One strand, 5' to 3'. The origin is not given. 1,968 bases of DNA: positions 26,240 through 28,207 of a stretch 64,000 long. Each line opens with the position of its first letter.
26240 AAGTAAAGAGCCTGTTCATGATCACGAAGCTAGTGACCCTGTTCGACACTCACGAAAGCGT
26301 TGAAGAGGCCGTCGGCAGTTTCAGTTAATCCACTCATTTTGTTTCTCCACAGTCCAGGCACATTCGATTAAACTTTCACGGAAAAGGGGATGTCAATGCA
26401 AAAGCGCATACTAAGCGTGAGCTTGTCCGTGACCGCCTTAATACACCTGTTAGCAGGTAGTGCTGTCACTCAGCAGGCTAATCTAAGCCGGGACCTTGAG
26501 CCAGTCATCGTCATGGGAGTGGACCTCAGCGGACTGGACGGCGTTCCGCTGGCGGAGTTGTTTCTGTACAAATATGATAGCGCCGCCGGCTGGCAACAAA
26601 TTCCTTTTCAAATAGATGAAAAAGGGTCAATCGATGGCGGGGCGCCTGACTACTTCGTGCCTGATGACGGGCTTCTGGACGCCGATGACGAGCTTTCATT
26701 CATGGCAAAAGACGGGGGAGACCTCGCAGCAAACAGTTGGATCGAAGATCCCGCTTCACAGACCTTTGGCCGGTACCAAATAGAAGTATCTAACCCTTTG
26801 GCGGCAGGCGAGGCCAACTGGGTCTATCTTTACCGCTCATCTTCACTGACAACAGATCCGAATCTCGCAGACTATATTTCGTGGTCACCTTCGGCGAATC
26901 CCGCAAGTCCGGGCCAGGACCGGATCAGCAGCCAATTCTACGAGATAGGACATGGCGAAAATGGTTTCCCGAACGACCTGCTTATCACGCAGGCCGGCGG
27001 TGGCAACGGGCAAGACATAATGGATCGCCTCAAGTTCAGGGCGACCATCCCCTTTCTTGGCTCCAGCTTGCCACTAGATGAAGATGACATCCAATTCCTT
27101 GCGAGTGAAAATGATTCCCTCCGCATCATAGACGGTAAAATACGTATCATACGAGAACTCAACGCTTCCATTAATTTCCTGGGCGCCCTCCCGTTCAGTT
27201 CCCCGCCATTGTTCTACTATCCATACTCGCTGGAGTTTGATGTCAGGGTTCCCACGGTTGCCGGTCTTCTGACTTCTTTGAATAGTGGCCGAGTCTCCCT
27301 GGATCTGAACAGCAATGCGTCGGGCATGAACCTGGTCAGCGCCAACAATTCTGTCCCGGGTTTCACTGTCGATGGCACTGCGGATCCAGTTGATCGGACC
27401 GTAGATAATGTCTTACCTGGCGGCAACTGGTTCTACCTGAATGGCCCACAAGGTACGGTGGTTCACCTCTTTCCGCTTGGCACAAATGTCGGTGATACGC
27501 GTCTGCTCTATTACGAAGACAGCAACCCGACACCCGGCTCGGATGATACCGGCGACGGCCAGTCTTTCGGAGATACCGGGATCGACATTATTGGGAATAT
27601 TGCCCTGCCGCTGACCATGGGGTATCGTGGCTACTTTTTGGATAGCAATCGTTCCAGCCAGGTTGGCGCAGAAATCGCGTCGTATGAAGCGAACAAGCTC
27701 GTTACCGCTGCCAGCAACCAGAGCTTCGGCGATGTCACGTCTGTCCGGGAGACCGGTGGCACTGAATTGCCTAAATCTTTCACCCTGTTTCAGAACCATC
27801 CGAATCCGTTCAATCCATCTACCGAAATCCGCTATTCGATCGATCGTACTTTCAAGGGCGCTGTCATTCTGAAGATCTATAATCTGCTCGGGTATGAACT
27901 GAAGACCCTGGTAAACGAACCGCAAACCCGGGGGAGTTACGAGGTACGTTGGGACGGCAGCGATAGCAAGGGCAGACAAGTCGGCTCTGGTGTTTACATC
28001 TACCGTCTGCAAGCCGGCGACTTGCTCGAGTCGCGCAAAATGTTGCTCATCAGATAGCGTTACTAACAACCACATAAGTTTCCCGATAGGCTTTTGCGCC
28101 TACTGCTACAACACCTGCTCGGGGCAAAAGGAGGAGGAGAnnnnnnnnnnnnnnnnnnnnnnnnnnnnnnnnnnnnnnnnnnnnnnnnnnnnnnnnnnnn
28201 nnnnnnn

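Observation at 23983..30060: ECF sigma / zinc-finger anti-sigma / STAS antagonist cassette directly upstream of two tandem paralogous T9SS-sorted secreted proteins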

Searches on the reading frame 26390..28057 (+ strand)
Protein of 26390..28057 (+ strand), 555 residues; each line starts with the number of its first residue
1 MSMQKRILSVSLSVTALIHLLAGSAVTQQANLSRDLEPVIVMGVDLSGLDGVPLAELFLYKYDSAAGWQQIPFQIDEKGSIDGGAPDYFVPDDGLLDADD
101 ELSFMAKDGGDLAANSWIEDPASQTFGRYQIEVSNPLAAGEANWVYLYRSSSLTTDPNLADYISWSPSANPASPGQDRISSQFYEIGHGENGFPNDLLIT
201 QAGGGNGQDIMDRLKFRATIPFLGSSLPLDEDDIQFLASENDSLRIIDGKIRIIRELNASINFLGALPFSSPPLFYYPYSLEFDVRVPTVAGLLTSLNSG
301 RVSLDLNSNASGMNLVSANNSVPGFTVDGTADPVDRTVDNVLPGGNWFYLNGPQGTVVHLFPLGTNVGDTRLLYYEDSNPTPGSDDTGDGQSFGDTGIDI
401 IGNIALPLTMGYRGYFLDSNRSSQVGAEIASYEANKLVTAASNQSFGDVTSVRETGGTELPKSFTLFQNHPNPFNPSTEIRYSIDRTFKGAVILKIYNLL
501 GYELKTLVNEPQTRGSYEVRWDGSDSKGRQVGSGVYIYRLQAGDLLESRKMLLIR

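Call 3: search_protein_families(library=pfam, proteins=[window:26390-28057:+], max_evalue=0.1)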
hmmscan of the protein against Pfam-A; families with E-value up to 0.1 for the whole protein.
window:26390-28057:+ (555 aa): 2 families
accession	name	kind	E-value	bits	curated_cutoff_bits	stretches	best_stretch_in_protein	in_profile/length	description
PF13860.13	FlgD_ig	-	2.2e-06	28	27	1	491-542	24-75/79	FlgD Ig-like domain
PF13585.12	CHU_C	-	0.025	15.1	27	1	492-542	29-72/86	CHU_C Type IX secretion signal domain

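Call 4: search_protein_families(library=ncbifam, proteins=[window:26390-28057:+], max_evalue=0.1)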
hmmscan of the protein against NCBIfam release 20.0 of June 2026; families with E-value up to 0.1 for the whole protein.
window:26390-28057:+ (555 aa): 6 families
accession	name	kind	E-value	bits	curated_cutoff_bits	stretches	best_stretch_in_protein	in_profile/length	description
NF033707.1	T9SS_sortase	equivalog_domain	2.2e-09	35.6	420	1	467-542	999-1077/1095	type IX secretion system sortase PorU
TIGR04183.1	Por_Secre_tail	domain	4.5e-05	23.3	23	1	471-552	3-70/72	T9SS type A sorting domain-containing protein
NF052323.1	T9SSA_dep_M6i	equivalog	7.2e-05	20.9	600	1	468-543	959-1027/1043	T9SS-dependent M6-like inactivated metalloprotease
NF005176.1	PRK06655.1-1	equivalog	0.0012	18.8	230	1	491-542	98-149/197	flagellar hook assembly protein FlgD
NF053608.1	Lsa66_OmpA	equivalog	0.0019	16.7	700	1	518-544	204-230/581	fibronectin-binding adhesin Lsa66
NF052228.1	T9SS_PorZ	equivalog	0.02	13.3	260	1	470-537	676-737/757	type IX secretion system anionic LPS delivery protein PorZ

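Call 7: find_homologous_proteins(query=window:26390-28057:+, max_evalue=0.001)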
Query window:26390-28057:+ (555 aa): 933 proteins with E <= 0.001 among 8000 candidates; the best 120 are listed.
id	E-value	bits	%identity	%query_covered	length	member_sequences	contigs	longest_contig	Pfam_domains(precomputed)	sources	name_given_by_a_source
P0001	0.0e+0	1243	100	100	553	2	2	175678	PF13860.13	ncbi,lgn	-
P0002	4.1e-195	668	58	95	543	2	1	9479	PF18962.8,PF13860.13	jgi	-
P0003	1.7e-190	652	57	95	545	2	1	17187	PF18962.8,PF13860.13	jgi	-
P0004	5.9e-188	644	54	100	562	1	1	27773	PF13860.13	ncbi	-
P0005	8.1e-166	571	52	96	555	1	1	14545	PF18962.8,PF13860.13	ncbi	-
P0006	1.2e-165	570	51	98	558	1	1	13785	PF13860.13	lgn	-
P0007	1.9e-164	566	51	98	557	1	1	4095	PF13860.13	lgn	-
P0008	1.2e-162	560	50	97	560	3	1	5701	PF18962.8,PF13860.13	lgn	-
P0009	4.4e-154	532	50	78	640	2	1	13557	PF13860.13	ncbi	ncbi:MAG TPA: FlgD immunoglobulin-like domain containing protein [bacterium]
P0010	7.1e-151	522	47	100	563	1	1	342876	PF13860.13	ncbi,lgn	-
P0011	1.5e-150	520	48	78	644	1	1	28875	PF13860.13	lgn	-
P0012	2.8e-147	510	49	76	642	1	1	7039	PF13860.13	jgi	jgi:hypothetical protein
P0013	8.8e-145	501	48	76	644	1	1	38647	PF13860.13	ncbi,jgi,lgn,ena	-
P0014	6.9e-143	495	45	79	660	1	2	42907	PF18962.8,PF13860.13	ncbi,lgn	ncbi:MAG: FlgD immunoglobulin-like domain containing protein [bacterium]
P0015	1.0e-142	495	47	97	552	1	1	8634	PF13860.13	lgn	-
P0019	1.6e-140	487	46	80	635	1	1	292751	PF13860.13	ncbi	-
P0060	9.5e-88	313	38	75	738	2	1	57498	PF18962.8,PF13860.13,PF00041.28,PF16656.12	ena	-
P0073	2.0e-81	292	37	78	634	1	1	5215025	PF13585.13,PF13860.13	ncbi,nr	ncbi:MAG: T9SS type A sorting domain-containing protein [bacterium]|nr:MAG: T9SS type A sorting doma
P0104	1.6e-65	240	33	75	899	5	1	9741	PF00963.25,PF18962.8,PF13860.13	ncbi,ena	-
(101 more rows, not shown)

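Call 9: find_encoding_contigs(protein=P0010, flank=10000, max_places=2)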
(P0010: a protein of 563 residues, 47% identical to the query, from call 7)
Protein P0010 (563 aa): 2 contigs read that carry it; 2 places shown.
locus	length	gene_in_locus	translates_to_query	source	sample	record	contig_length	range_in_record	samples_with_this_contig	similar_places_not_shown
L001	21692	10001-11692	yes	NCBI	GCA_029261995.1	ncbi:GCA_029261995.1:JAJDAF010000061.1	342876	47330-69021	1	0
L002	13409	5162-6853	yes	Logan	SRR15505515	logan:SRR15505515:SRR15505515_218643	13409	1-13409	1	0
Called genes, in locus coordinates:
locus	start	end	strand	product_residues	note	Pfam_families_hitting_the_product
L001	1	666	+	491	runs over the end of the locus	PF04293:SpoVR, PF24755:SpoVR_C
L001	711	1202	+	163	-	-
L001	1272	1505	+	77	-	-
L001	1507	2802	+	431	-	PF02638:GHL10, PF13200:DUF4015 (weak), PF16373:DUF4985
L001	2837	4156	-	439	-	PF26686:DUF8575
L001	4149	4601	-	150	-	PF13279:4HBT_2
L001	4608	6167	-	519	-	PF13360:PQQ_2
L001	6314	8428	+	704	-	PF02629:CoA_binding, PF13380:CoA_binding_2, PF13607:Succ_CoA_lig, PF19045:Ligase_CoA_2, PF13549:ATP-grasp_5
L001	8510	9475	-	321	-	PF00691:OmpA (weak)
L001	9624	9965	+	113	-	PF01740:STAS, PF13466:STAS_2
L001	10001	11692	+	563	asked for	PF13860:FlgD_ig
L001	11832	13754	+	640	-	PF18962:Por_Secre_tail (faint), PF13860:FlgD_ig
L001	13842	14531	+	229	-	PF20582:UPF0758_N, PF04002:RadC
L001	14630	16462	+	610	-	PF02518:HATPase_c (weak), PF13589:HATPase_c_3, PF01119:DNA_mis_repair, PF08676:MutL_C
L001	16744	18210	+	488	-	PF04715:, PF00425:Chorismate_bind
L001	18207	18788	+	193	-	PF00117:GATase, PF07722:Peptidase_C26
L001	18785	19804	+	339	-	PF02885:Glycos_trans_3N, PF00591:Glycos_transf_3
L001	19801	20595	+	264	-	PF00218:IGPS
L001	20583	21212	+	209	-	PF00697:PRAI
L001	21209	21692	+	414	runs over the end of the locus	PF00291:PALP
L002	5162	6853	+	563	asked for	PF13860:FlgD_ig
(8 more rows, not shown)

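Call 10: find_encoding_contigs(protein=P0019, flank=10000, max_places=2)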
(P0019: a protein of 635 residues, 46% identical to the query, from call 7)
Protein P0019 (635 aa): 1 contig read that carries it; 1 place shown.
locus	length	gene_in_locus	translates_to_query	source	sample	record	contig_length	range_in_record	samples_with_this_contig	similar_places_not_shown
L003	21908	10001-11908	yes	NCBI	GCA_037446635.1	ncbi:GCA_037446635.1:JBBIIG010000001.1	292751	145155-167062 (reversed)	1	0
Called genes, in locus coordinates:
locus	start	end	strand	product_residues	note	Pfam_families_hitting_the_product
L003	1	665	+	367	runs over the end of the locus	PF04285:DUF444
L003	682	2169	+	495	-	PF04293:SpoVR, PF24755:SpoVR_C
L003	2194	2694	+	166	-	-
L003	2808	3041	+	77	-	-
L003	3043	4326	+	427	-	PF02638:GHL10, PF16373:DUF4985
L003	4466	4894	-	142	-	PF01643:Acyl-ACP_TE (weak), PF13279:4HBT_2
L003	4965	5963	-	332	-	PF08240:ADH_N, PF00107:ADH_zinc_N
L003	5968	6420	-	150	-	PF01161:PBP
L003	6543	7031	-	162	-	PF04134:DCC1-like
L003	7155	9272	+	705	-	PF02629:CoA_binding, PF13380:CoA_binding_2, PF13607:Succ_CoA_lig, PF19045:Ligase_CoA_2, PF13549:ATP-grasp_5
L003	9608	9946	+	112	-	PF01740:STAS, PF13466:STAS_2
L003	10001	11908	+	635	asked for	PF13860:FlgD_ig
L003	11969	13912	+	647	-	PF13860:FlgD_ig, PF18962:Por_Secre_tail (faint)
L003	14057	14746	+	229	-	PF20582:UPF0758_N, PF04002:RadC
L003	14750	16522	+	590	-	PF02518:HATPase_c, PF13589:HATPase_c_3, PF01119:DNA_mis_repair, PF08676:MutL_C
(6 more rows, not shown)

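Call 11: find_encoding_contigs(protein=P0073, flank=10000, max_places=2)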
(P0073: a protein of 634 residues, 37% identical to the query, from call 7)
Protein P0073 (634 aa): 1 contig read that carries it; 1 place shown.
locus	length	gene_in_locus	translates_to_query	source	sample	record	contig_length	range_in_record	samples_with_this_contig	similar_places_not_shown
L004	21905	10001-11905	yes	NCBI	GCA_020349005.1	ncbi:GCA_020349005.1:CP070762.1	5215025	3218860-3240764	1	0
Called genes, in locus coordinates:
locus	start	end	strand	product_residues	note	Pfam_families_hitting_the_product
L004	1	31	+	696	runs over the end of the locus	PF21760:SecD_1st, PF22599:SecDF_P1_head, PF02355:SecD_SecF_C, PF03176:MMPL (weak)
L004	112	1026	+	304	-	PF07549:Sec_GG, PF02355:SecD_SecF_C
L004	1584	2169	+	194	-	PF00535:Glycos_transf_2 (weak)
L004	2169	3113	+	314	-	PF25087:GMPPB_C (faint), PF00132:Hexapep (faint)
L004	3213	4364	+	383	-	PF10509:GalKase_gal_bdg, PF00288:GHMP_kinases_N, PF08544:GHMP_kinases_C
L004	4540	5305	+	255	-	PF22666:Glyco_hydro_2_N2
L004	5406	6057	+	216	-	PF28403:AcnX_2nd, PF28406:AcnX_3rd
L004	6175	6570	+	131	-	PF01989:AcnX_swivel_put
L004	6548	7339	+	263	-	PF00696:AA_kinase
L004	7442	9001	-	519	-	PF02310:B12-binding, PF04055:Radical_SAM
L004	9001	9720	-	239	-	PF00376:MerR, PF13411:MerR_1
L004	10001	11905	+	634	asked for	PF13585:CHU_C (faint), PF13860:FlgD_ig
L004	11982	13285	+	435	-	-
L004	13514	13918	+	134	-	-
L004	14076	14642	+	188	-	PF13238:AAA_18 (faint)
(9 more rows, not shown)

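Call 14: find_related_loci(query=A1, collection=genome_contigs, flank=8000)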
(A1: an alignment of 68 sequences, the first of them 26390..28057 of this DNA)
Query A1 (555 aa) in genome_contigs; peptide patterns used: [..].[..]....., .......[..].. (x = any residue, [..] = any of these).
600 stretches matched a pattern (row limit reached: there are more); 588 encode a relative of the query (tblastn E <= 1e-3); the best 80 are kept; 80 distinct loci.
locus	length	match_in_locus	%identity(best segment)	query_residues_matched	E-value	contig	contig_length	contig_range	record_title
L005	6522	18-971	31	251-555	3e-29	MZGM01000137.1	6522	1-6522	MAG: candidate division KSB1 bacterium 4484_219 ex4484_219_scaffold_33269, whole genome shotgun sequence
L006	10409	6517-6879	44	440-555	6e-27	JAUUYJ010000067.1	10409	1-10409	MAG: Candidatus Zixiibacteriota bacterium isolate CSMAG_164 CSMAG_164_k127_5307160_length_10409_cov_16.6530, whole genom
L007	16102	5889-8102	51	441-555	9e-26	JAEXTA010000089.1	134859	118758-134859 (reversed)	MAG: Bacteroidetes bacterium isolate OH_HBrB_333 k127_1535889, whole genome shotgun sequence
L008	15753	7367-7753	42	428-555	6e-26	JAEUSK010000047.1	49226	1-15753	MAG: bacterium isolate new MAG-301 k141_1546051, whole genome shotgun sequence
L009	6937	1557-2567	52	439-555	1e-25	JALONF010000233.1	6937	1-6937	MAG: Ignavibacteriaceae bacterium isolate Prado070 scaffold_64446, whole genome shotgun sequence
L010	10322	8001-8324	45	446-555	4e-25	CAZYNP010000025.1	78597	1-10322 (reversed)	MAG TPA_asm: uncultured Cytophagia bacterium isolate binchicken_co274_472 genome assembly, contig: NODE_827_length_78597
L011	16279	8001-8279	52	461-555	1e-24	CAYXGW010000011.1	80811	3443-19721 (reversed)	MAG TPA_asm: uncultured Deferribacteres bacterium isolate binchicken_co182_195 genome assembly, contig: NODE_28_length_8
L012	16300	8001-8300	49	454-555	1e-24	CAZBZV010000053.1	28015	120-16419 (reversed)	MAG TPA_asm: uncultured Ignavibacteria bacterium isolate SRP141376_co2_104 genome assembly, contig: NODE_3654_length_280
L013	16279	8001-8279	45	461-555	1e-24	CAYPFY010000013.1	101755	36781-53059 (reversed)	MAG TPA_asm: uncultured Chlorobiaceae bacterium isolate binchicken_co185_251 genome assembly, contig: NODE_260_length_10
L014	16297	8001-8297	51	460-555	4e-24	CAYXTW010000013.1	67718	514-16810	MAG TPA_asm: uncultured Ignavibacteriaceae bacterium isolate binchicken_co89_533 genome assembly, contig: NODE_442_lengt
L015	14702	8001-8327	44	443-555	2e-24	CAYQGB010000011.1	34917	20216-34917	MAG TPA_asm: uncultured Calditrichaceae bacterium isolate SRP162660_co2_186 genome assembly, contig: NODE_222_length_349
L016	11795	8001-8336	46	449-555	5e-24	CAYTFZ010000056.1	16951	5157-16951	MAG TPA_asm: uncultured Melioribacteraceae bacterium isolate SRP192927_co6_736 genome assembly, contig: NODE_7691_length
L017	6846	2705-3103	37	428-555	8e-24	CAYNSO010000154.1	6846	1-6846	MAG TPA_asm: uncultured Cytophagia bacterium isolate SRP192927_co6_462 genome assembly, contig: NODE_30187_length_6846_c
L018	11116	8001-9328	48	429-555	6e-24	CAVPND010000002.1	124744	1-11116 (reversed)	MAG: uncultured Ignavibacteriales bacterium isolate MFD09964.bin.4.609 genome assembly, contig: contig_10261, whole geno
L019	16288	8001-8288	46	458-555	9e-24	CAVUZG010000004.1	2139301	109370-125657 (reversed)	MAG: uncultured Ignavibacteria bacterium isolate MFD05684.bin.1.398 genome assembly, contig: contig_30049, whole genome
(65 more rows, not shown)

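Call 21: predict_structure(alignment_id=A1)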
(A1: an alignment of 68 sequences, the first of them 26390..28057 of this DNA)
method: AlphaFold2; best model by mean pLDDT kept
length: 555 residues; sequences in the alignment: 68
mean_pLDDT: 90.1   pTM: 0.78
mean pLDDT of the five models: 90.1, 90.1, 89.2, 89.0, 88.0
residues with pLDDT >= 90: 410; 70-90: 100; 50-70: 28; < 50: 17
segments of 3 or more residues with pLDDT < 50: 453-463, 468-472
pLDDT, mean of each block of 10 residues (from residue 1): 69 77 72 97 97 98 97 97 88 96 98 95 97 96 98 97 98 96 98 97 98 95 92 95 97 97 91 97 90 86 97 96 96 90 79 98 90 93 82 96 92 97 96 95 92 44 46 64 73 94 96 83 94 93 85 82
secondary structure, 60 per line:
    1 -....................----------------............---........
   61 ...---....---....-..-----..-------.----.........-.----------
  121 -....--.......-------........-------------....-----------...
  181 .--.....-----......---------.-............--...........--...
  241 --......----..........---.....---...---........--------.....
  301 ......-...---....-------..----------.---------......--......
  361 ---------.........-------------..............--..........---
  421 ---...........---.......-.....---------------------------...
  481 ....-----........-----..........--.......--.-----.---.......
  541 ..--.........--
elements in order: H2-21 E38-42 H43-49 E57-63 E67-70 E74-77 E100-105 H122-125 E128-134 E142-149 E163-166 E178-181 E184-188 E194-199 E211-222 E225-230 E243-248 E253-262 E266-270 E274-276 E280-287 E296-306 E314-317 E347-352 E355-360 E370-378 E392-405 E408-417 H424-434 E438-444 H446-450 E478-484 E490-497 E503-512 E515-521 E534-542 E545-553

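Call 34: search_protein_families(library=pfam, alignment_id=A3, max_evalue=0.001)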
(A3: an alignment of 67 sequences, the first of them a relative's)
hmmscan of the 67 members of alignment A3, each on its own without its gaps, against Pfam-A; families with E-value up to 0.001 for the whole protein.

A. member 1, L001:9624-9965:+ (113 aa): 2 families
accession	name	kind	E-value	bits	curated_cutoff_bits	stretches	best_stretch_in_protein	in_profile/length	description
PF01740.26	STAS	-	4.4e-14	52.6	22.6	1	4-108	2-106/106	STAS domain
PF13466.11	STAS_2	-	2.4e-06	28.1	29.2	1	27-92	12-76/80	STAS domain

B. families by the number of members that match (of 67 scanned): 81 families (the first 25 are shown)
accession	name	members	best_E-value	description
PF01740.26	STAS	5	3.6e-15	STAS domain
PF13466.11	STAS_2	5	8.5e-11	STAS domain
PF13411.12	MerR_1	4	1.3e-21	MerR HTH family regulatory protein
PF00376.29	MerR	4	5.6e-12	MerR family regulatory protein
PF13591.12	MerR_2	4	5e-05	MerR HTH family regulatory protein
PF13549.11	ATP-grasp_5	2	1e-87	ATP-grasp domain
PF13302.13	Acetyltransf_3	2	1e-17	Acetyltransferase (GNAT) domain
PF12146.15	Hydrolase_4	2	3.9e-10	Serine aminopeptidase, S33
PF00583.31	Acetyltransf_1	2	2.5e-09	Acetyltransferase (GNAT) family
PF13649.12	Methyltransf_25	2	1.3e-05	Methyltransferase domain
PF06325.19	PrmA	2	0.00012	Ribosomal protein L11 methyltransferase (PrmA)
PF00579.31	tRNA-synt_1b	1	2.4e-82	tRNA synthetases class I (W and Y)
PF03576.19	Peptidase_S58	1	2.6e-67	Peptidase family S58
PF00724.26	Oxidored_FMN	1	6.1e-66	NADH:flavin oxidoreductase / NADH oxidase family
PF01594.21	AI-2E_transport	1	5.6e-57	AI-2E family transporter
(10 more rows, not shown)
